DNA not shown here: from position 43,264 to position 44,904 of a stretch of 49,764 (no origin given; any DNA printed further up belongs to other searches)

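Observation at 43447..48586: P450 + FAAL-ACP fusion + two LpxL-family acyltransferases in a tRNA hot spot: candidate undescribed envelope-lipid acyl-remodelling system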

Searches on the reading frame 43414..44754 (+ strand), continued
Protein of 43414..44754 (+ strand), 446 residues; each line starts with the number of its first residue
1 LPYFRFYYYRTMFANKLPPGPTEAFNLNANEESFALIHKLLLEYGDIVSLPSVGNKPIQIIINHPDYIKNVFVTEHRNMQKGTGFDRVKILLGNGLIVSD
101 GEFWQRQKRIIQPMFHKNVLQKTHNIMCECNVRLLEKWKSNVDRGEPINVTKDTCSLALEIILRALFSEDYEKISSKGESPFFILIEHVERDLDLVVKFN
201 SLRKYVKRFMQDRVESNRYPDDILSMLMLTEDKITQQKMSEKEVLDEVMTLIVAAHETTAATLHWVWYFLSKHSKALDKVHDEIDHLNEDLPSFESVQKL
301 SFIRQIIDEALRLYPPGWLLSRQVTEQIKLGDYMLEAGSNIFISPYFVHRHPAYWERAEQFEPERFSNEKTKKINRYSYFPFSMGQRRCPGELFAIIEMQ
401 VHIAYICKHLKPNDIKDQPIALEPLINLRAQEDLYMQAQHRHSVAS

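Call 44: find_encoding_contigs(protein=P0342, flank=8000, max_places=1)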
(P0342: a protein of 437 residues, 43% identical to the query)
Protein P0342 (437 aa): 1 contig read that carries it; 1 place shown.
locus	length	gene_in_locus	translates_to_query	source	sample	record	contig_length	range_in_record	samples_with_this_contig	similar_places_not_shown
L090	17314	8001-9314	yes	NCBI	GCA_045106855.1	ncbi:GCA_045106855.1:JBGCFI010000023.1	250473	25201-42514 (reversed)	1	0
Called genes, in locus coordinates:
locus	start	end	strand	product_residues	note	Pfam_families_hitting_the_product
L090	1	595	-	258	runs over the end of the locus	PF13531:SBP_bac_11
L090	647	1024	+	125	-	PF01219:DAGK_prokar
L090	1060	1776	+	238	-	PF00528:BPD_transp_1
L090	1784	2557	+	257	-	PF00005:ABC_tran, PF02463:SMC_N (faint), PF13191:AAA_16 (weak), PF13304:AAA_21 (faint)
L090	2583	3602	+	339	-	PF01063:Aminotran_4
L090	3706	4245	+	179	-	PF02592:Vut_1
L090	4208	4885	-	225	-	PF00072:Response_reg, PF00196:GerE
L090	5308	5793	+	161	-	PF04115:Ureidogly_lyase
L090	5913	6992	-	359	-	PF09084:NMT1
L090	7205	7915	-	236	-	PF04028:DUF374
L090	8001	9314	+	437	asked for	PF00067:p450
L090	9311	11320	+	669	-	PF00501:AMP-binding, PF00550:PP-binding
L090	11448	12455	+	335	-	PF01965:DJ-1_PfpI (weak), PF12833:HTH_18, PF00165:HTH_AraC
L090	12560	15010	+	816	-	PF01266:DAO, PF13738:Pyr_redox_3 (faint), PF16350:FAO_M, PF01571:GCV_T, PF08669:GCV_T_C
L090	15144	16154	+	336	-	PF00248:Aldo_ket_red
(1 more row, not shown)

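Call 45: find_encoding_contigs(protein=P0321, flank=8000, max_places=1)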
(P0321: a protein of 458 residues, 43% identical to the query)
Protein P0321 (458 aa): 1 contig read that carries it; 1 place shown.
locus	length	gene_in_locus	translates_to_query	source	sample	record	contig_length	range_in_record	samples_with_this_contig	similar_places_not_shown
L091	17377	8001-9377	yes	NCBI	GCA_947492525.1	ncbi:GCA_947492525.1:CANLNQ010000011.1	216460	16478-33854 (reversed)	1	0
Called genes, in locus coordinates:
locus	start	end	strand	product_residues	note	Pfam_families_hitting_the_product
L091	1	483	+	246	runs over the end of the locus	PF13191:AAA_16 (weak), PF00005:ABC_tran, PF02463:SMC_N (faint), PF13304:AAA_21 (faint)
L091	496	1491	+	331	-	PF01063:Aminotran_4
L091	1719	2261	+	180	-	PF02592:Vut_1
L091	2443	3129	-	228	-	PF00072:Response_reg, PF00196:GerE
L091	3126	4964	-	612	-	PF00512:HisKA, PF02518:HATPase_c, PF00072:Response_reg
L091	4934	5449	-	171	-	PF00174:Oxidored_molyb (weak)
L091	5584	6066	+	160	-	PF04115:Ureidogly_lyase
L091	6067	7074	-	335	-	PF09084:NMT1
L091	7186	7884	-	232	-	PF04028:DUF374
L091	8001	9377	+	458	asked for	PF00067:p450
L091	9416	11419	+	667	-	PF00501:AMP-binding, PF00550:PP-binding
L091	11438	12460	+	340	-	PF01965:DJ-1_PfpI, PF12833:HTH_18, PF00165:HTH_AraC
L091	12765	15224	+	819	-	PF01266:DAO, PF01494:FAD_binding_3 (faint), PF16350:FAO_M, PF01571:GCV_T, PF08669:GCV_T_C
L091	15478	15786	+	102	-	PF13146:TRL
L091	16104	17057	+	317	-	PF16868:NMT1_3, PF09084:NMT1 (weak)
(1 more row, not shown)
